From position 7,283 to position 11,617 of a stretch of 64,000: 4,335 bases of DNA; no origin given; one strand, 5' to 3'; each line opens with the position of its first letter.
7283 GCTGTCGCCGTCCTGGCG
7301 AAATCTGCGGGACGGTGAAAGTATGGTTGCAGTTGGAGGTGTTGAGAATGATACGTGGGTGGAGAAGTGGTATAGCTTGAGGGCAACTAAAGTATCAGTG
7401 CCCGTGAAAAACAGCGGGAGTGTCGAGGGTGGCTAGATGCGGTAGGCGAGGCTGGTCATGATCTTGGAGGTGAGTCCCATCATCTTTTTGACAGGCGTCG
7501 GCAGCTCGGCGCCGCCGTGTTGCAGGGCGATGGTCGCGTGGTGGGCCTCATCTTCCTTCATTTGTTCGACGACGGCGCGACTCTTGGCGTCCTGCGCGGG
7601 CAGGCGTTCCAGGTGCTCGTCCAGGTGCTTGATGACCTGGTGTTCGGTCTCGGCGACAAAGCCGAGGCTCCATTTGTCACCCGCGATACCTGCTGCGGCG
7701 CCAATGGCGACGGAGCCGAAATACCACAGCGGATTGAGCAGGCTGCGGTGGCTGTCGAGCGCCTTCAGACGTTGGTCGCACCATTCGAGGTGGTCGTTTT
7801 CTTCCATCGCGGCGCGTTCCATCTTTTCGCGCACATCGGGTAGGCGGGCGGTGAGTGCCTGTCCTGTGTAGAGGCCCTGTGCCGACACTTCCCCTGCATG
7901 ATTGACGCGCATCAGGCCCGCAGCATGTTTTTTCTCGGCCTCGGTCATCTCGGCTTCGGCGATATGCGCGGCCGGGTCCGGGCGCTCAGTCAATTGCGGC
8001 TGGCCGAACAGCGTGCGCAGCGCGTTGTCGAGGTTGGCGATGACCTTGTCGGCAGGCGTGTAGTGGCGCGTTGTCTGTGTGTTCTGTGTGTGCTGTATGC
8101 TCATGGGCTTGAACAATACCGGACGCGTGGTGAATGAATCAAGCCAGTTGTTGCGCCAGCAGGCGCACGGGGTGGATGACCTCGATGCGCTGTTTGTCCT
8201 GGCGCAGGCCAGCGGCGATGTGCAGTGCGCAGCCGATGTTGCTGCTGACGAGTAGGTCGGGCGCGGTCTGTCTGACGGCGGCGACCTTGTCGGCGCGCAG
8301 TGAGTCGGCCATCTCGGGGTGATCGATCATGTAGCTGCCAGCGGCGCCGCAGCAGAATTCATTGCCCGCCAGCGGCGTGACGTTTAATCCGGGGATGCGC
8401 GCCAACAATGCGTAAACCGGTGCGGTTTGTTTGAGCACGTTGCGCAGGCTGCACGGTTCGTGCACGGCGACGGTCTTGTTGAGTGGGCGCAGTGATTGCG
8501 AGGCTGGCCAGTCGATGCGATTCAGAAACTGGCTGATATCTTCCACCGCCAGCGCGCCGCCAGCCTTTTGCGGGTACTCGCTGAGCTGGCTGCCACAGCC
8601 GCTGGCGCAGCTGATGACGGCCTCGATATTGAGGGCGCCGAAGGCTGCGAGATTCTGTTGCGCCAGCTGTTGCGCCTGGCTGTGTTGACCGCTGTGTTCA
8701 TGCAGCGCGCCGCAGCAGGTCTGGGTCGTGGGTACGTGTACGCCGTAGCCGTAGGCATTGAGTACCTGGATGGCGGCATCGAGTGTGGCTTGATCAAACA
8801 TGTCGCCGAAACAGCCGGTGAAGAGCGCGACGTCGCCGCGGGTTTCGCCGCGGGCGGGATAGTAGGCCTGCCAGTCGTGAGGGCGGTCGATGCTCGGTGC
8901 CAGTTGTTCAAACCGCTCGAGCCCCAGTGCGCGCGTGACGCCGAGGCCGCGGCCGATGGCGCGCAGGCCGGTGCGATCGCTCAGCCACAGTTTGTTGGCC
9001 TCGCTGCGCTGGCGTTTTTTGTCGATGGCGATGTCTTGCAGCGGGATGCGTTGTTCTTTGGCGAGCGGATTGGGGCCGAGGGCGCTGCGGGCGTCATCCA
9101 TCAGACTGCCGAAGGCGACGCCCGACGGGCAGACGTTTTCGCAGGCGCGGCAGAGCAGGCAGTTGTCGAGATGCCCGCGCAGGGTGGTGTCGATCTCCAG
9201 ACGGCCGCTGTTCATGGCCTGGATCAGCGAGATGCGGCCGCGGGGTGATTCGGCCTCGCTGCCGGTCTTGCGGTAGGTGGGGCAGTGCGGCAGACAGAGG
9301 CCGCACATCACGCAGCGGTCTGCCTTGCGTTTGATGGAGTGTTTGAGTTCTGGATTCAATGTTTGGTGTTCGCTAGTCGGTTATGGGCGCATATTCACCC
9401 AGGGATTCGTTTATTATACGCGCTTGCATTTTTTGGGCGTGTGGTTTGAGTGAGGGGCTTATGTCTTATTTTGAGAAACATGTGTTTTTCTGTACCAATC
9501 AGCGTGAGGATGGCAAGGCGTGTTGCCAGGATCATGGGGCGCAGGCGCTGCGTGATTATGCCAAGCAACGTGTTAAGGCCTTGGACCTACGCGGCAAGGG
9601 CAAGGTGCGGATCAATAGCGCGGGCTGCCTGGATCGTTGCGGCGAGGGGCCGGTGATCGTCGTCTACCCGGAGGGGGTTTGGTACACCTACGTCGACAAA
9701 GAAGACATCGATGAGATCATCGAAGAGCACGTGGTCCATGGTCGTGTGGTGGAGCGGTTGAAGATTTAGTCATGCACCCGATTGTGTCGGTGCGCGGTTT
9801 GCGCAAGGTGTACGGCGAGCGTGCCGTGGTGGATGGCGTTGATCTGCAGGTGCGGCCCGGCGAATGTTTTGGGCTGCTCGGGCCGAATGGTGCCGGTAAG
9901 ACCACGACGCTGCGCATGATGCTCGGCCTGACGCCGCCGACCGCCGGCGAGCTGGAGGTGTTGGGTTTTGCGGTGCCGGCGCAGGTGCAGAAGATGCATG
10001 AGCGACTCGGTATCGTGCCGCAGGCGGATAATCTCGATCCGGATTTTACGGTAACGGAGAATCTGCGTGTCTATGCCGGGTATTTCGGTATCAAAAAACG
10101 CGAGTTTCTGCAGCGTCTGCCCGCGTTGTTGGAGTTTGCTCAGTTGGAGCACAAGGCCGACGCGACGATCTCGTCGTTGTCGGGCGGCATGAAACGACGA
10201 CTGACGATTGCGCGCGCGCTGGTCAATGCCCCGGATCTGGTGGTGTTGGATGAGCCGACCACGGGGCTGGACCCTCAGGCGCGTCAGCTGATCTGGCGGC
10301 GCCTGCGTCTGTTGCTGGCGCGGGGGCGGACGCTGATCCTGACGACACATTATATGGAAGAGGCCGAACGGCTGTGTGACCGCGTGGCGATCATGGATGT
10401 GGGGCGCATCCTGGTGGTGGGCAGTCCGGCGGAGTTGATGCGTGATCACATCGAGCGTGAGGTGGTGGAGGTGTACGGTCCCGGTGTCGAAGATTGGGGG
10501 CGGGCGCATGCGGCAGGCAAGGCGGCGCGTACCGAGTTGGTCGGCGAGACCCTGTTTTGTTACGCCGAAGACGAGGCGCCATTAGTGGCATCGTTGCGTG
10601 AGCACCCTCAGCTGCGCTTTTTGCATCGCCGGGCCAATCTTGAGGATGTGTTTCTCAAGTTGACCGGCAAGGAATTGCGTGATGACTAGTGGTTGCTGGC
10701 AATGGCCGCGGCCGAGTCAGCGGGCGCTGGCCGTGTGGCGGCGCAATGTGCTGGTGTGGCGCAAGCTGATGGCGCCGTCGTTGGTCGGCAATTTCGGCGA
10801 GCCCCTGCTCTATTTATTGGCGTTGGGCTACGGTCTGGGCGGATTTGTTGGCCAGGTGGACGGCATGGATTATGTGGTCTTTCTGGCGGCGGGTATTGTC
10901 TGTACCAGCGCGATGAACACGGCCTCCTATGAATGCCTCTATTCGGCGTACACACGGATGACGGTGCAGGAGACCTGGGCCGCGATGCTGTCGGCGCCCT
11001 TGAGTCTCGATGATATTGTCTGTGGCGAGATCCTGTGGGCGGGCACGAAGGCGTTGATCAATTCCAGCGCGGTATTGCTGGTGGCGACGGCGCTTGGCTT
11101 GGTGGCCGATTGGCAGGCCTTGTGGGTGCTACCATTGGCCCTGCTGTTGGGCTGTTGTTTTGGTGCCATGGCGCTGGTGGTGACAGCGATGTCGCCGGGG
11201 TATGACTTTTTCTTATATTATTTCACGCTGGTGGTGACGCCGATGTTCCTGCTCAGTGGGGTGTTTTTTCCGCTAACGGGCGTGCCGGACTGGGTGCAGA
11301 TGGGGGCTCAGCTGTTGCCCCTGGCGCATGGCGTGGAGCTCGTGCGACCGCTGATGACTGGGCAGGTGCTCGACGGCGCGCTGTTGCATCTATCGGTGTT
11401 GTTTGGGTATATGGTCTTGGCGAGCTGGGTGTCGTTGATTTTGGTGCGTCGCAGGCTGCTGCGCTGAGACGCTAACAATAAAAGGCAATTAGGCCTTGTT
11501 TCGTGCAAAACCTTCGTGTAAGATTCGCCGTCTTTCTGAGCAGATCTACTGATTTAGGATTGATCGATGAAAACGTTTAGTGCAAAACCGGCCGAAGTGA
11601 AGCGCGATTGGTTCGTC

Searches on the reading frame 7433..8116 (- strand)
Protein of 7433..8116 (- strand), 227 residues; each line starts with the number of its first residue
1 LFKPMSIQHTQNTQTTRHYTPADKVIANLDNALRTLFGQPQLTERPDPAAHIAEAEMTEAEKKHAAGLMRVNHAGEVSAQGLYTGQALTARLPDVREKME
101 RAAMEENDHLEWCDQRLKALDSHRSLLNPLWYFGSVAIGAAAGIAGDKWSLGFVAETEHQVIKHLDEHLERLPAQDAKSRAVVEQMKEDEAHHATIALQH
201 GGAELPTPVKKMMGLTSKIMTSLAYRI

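Call 64: search_protein_families(library=pfam, proteins=[window:7433-8116:-], max_evalue=0.0001)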
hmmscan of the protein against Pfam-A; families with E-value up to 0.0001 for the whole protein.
window:7433-8116:- (227 aa): 2 families
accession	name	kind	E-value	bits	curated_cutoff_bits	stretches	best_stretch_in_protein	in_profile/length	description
PF03232.19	COQ7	-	8.4e-46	156.1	23.5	1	64-224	2-169/169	Ubiquinone biosynthesis protein COQ7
PF02915.23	Rubrerythrin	-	3.5e-09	37.6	22.8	1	72-197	6-133/137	Rubrerythrin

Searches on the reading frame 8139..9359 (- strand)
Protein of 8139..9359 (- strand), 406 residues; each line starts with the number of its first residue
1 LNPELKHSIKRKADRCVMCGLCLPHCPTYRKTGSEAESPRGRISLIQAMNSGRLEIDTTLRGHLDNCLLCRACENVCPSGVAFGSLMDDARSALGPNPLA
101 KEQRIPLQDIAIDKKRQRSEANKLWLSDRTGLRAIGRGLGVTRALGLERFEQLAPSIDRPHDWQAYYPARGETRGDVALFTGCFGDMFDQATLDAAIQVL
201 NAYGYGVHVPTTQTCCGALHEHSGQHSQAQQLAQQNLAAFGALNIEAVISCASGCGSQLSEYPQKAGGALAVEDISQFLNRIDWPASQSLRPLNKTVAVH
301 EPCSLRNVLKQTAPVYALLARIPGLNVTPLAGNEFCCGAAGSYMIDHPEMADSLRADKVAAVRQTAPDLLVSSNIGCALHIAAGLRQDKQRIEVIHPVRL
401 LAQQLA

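Call 64: search_protein_families(library=pfam, proteins=[window:8139-9359:-], max_evalue=0.0001)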
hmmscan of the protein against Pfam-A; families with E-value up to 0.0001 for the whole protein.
window:8139-9359:- (406 aa): 11 families
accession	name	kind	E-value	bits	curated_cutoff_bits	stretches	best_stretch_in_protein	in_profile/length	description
PF02754.22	CCG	-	3.8e-29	101.1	20.6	2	177-259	1-84/85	Cysteine-rich domain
PF13183.11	Fer4_8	-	1.1e-13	52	27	1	13-81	2-68/68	4Fe-4S dicluster domain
PF12838.12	Fer4_7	-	1.2e-09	38.9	27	1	15-81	1-52/52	4Fe-4S dicluster domain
PF13534.11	Fer4_17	-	1.7e-09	38.5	22.2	1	15-81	1-60/61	4Fe-4S dicluster domain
PF13484.11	Fer4_16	-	1.9e-07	32.2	30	1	15-79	1-65/66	4Fe-4S double cluster binding domain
PF00037.32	Fer4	-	2.2e-07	30.8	21.1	0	13-28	5-20/24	4Fe-4S binding domain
PF12837.12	Fer4_6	-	5.1e-07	29.8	25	0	65-81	7-23/24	4Fe-4S binding domain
PF13237.11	Fer4_10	-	1.1e-06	28.9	25.5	0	9-78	2-53/53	4Fe-4S dicluster domain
PF13187.11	Fer4_9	-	1.6e-05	25.3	27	0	15-80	1-50/52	4Fe-4S dicluster domain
PF14697.11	Fer4_21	-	6.2e-05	23.5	35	0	7-28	32-53/59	4Fe-4S dicluster domain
PF12797.12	Fer4_2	-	7.4e-05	22.9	24.5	0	64-79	7-22/22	4Fe-4S binding domain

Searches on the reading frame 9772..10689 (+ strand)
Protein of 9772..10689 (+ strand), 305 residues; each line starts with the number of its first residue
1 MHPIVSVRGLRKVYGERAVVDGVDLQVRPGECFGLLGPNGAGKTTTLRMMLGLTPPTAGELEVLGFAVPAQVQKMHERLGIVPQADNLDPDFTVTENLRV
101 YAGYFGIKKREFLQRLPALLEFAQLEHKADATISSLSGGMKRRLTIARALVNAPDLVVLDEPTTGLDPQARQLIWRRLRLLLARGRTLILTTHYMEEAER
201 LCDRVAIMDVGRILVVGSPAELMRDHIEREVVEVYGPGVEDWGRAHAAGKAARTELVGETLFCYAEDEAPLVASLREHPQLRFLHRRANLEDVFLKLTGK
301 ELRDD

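Call 16: search_protein_families(library=pfam, proteins=[window:9772-10689:+], max_evalue=0.0001)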
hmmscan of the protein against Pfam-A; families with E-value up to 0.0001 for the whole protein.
window:9772-10689:+ (305 aa): 2 families
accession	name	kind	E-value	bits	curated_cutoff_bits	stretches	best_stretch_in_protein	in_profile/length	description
PF00005.33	ABC_tran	-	4.8e-34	118.3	25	1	21-164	2-137/137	ABC transporter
PF13304.12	AAA_21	-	7.5e-14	52.9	27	1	119-193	221-298/304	AAA domain, putative AbiEii toxin, Type IV TA system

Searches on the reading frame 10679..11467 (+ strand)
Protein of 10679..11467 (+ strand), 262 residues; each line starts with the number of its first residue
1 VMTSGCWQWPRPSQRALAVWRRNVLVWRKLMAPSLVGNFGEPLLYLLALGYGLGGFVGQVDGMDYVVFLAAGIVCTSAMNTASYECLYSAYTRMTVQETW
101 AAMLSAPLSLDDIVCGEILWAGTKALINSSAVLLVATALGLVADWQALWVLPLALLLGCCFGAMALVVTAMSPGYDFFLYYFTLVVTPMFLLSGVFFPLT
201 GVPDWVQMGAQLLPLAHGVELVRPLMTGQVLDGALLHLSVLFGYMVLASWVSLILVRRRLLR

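Call 16: search_protein_families(library=pfam, proteins=[window:10679-11467:+], max_evalue=0.0001)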
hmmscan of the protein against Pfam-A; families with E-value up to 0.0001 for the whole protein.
window:10679-11467:+ (262 aa): 2 families
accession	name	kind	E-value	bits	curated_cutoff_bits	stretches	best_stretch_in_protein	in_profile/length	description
PF01061.29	ABC2_membrane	-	2e-21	76.9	26.9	1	18-224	5-208/211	ABC-2 type transporter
PF12698.13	ABC2_membrane_3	-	2e-05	24.3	31.6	1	67-253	162-346/347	ABC-2 family transporter protein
